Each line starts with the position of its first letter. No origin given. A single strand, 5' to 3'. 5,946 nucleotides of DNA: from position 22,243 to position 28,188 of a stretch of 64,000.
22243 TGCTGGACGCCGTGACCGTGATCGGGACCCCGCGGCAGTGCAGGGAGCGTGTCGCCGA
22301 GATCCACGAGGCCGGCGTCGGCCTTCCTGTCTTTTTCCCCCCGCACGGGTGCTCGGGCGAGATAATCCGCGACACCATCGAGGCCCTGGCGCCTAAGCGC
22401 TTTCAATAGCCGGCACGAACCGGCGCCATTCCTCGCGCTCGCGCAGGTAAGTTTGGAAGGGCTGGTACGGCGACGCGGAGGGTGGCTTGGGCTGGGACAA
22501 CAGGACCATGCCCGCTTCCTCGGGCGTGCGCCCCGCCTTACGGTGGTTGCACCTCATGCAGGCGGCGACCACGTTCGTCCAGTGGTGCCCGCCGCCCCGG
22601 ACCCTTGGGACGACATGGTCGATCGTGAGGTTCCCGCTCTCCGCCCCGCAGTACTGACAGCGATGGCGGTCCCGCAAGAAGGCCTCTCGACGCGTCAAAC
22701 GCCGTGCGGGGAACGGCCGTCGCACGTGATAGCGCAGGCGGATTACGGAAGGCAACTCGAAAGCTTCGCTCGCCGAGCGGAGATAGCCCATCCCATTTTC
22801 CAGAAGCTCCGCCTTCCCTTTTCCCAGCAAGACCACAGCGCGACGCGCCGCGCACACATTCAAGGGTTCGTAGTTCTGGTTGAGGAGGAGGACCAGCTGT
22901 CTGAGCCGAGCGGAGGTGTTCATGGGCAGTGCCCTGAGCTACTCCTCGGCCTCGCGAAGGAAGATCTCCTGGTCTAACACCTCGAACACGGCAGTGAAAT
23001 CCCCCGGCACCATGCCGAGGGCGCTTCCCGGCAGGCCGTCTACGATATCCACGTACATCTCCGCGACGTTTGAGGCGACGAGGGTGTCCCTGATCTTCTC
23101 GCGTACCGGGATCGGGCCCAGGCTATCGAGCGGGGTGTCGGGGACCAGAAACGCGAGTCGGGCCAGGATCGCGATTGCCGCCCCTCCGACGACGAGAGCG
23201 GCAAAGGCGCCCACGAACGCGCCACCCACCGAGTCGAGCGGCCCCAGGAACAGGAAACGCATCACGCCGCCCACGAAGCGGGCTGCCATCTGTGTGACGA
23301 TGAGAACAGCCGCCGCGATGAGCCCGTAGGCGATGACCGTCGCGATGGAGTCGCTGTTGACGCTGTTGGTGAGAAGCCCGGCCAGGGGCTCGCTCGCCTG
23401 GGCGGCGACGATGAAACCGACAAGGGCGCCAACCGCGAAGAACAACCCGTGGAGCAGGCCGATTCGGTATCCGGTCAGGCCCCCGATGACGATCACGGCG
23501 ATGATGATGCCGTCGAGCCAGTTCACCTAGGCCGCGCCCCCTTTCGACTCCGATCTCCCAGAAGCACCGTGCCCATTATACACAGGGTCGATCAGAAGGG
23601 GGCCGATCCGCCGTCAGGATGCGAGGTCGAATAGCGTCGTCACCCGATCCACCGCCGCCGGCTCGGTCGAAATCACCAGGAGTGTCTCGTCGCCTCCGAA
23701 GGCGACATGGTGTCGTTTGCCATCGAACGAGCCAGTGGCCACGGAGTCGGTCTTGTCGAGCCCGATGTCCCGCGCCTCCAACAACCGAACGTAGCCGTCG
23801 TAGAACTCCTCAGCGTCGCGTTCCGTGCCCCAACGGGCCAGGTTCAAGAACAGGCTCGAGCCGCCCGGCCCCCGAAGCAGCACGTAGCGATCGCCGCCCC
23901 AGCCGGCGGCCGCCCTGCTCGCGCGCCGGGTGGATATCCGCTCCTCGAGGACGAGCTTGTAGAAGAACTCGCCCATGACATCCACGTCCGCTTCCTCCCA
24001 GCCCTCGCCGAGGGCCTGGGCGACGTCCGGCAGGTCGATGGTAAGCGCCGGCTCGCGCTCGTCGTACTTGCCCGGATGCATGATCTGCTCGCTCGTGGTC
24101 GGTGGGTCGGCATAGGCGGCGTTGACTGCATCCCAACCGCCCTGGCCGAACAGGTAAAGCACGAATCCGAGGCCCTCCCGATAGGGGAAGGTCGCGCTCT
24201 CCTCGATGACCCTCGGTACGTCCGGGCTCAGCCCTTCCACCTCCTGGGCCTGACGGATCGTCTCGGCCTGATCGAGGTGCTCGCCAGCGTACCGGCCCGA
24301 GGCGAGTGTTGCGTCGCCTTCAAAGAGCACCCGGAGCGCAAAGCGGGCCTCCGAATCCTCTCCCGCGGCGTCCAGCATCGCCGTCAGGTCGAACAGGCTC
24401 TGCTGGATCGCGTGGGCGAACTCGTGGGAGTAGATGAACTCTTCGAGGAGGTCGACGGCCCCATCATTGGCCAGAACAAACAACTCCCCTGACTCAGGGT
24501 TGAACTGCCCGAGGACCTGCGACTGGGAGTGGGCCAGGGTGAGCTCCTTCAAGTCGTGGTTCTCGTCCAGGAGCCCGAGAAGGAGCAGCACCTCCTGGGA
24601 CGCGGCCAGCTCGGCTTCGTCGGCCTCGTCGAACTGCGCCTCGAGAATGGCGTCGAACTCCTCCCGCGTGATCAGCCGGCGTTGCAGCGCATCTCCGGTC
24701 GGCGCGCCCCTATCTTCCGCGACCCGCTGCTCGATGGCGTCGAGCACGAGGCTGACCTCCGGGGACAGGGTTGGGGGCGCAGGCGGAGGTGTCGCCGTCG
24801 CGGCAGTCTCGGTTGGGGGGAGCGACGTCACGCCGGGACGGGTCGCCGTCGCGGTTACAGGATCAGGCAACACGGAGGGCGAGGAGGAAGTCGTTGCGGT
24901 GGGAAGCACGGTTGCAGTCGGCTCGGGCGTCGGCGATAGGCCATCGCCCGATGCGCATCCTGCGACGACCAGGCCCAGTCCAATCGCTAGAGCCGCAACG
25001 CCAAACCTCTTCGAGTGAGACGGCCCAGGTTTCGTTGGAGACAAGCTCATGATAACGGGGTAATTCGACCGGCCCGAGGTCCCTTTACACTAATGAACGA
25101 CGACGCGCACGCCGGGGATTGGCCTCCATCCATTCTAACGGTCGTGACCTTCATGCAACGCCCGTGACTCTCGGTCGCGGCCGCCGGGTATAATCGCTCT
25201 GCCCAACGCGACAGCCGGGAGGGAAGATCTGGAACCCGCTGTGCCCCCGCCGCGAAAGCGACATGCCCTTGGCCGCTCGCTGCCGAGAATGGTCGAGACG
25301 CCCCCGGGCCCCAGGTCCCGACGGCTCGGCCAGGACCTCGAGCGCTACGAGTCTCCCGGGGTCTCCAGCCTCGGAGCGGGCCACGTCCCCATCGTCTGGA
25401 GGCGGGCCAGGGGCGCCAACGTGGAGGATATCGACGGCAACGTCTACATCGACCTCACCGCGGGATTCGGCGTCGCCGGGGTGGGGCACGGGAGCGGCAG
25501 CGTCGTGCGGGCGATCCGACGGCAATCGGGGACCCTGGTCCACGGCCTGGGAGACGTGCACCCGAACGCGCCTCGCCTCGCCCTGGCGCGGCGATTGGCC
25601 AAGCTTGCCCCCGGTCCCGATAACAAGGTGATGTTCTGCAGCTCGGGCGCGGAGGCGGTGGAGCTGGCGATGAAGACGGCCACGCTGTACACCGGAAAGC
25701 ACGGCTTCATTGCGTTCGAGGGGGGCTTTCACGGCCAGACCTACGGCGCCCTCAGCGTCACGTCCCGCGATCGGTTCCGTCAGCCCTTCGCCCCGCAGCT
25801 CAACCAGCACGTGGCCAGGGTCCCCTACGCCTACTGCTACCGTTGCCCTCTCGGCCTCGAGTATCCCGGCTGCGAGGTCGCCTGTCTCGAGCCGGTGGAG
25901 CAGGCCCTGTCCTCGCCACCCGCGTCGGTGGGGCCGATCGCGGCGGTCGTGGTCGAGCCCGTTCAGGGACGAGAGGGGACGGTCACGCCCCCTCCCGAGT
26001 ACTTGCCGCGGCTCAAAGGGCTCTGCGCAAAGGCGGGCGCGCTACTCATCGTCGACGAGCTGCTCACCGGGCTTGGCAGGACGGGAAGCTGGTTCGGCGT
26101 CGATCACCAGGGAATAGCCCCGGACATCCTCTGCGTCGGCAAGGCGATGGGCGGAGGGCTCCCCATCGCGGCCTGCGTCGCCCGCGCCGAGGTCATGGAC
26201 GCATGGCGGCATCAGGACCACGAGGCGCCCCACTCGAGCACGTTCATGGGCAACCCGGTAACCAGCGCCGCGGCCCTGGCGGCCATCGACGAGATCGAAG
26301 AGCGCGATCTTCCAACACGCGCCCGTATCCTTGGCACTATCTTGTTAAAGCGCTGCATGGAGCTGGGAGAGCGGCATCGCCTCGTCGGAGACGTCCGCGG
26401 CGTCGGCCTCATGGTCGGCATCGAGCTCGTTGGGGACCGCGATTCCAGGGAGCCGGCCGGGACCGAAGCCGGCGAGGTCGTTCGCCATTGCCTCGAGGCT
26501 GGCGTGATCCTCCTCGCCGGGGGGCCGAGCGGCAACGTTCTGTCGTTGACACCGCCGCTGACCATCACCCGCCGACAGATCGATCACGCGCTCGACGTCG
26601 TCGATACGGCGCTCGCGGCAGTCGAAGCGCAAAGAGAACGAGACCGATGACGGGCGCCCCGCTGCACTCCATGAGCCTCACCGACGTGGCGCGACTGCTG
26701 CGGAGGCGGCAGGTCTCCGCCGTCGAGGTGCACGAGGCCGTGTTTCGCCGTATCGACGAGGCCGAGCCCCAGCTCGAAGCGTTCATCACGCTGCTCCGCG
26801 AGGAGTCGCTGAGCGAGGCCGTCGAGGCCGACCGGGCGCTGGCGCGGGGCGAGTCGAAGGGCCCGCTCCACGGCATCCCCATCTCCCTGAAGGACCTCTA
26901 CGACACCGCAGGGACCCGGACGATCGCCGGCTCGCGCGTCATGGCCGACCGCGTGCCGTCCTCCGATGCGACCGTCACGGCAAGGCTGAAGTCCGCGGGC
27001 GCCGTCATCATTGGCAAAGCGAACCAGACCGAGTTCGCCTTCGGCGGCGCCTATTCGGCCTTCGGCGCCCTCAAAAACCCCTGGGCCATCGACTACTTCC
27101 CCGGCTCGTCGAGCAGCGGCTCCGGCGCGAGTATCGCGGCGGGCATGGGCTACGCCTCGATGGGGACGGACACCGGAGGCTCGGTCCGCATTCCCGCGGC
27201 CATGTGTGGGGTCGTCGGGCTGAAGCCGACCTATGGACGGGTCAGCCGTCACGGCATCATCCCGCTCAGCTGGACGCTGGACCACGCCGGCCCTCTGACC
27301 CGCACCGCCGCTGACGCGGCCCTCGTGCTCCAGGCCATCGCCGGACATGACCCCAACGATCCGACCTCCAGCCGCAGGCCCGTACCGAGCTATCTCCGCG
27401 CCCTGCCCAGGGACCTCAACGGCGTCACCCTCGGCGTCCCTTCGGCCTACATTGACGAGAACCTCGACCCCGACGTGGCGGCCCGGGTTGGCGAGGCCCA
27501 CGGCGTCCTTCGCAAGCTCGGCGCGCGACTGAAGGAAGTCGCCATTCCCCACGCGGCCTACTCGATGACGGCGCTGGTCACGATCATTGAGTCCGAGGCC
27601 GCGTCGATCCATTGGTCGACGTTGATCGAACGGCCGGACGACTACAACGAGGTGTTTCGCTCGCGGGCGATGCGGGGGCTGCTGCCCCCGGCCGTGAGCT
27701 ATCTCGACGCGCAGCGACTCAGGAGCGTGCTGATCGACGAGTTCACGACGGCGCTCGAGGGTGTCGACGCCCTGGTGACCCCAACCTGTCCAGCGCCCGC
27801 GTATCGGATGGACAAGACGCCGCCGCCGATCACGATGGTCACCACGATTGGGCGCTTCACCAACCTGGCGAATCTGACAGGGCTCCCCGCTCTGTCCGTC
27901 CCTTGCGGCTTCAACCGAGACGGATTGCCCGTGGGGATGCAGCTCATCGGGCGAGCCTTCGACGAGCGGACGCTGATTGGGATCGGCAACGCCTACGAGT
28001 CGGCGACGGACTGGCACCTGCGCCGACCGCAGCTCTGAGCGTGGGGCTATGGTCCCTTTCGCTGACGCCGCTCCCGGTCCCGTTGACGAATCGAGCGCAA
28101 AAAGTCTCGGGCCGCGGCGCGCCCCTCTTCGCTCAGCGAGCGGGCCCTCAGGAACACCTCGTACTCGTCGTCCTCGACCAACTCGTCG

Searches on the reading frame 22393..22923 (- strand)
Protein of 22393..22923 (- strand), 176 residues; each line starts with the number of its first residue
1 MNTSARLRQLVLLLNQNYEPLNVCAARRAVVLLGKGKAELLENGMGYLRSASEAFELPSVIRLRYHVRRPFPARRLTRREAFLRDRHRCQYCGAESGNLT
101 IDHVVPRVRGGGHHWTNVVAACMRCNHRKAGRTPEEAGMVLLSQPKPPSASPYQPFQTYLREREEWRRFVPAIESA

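Call 89: search_protein_families(library=pfam, proteins=[window:22393-22923:-], max_evalue=0.00001)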
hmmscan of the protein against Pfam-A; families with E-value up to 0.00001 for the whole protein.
window:22393-22923:- (176 aa): 2 families
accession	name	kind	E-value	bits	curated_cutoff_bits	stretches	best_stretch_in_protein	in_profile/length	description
PF14279.12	HNH_5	-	5e-14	52.4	27.5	1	89-139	1-53/56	HNH endonuclease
PF01844.29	HNH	-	8.4e-12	45.5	21.4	1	89-129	1-44/47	HNH endonuclease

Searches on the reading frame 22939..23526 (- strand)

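Call 89: search_protein_families(library=pfam, proteins=[window:22939-23526:-], max_evalue=0.00001)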
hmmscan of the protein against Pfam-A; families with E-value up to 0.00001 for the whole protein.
window:22939-23526:- (195 aa): 1 family
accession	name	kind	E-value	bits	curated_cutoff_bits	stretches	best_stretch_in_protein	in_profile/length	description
PF02674.22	Colicin_V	-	1.8e-18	67.4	29.3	1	4-123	1-120/144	Colicin V production protein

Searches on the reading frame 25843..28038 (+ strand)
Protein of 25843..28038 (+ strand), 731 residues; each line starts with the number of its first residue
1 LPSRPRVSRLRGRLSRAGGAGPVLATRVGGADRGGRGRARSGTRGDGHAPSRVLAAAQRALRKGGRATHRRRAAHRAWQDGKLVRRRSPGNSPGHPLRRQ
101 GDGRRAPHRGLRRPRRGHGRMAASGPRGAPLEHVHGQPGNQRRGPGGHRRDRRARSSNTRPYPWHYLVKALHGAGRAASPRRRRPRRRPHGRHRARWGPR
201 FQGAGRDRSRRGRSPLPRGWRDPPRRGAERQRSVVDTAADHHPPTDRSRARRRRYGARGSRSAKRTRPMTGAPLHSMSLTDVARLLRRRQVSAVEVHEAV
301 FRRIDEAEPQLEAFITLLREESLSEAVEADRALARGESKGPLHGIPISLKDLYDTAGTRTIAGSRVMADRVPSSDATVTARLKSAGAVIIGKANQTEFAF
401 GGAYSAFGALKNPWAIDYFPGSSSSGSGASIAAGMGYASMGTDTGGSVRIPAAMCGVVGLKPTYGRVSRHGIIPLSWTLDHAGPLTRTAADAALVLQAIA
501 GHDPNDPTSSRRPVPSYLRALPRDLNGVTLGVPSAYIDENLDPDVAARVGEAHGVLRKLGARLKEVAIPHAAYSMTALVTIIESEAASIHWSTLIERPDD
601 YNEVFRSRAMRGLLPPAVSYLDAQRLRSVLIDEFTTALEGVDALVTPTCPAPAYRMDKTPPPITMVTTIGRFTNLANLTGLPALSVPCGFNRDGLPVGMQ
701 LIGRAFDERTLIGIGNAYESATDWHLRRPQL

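Call 89: search_protein_families(library=pfam, proteins=[window:25843-28038:+], max_evalue=0.00001)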
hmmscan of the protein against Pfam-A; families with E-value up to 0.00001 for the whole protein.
window:25843-28038:+ (731 aa): 1 family
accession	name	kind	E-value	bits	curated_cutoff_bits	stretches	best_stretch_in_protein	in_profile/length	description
PF01425.27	Amidase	-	6.2e-119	398.4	27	1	295-711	1-444/445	Amidase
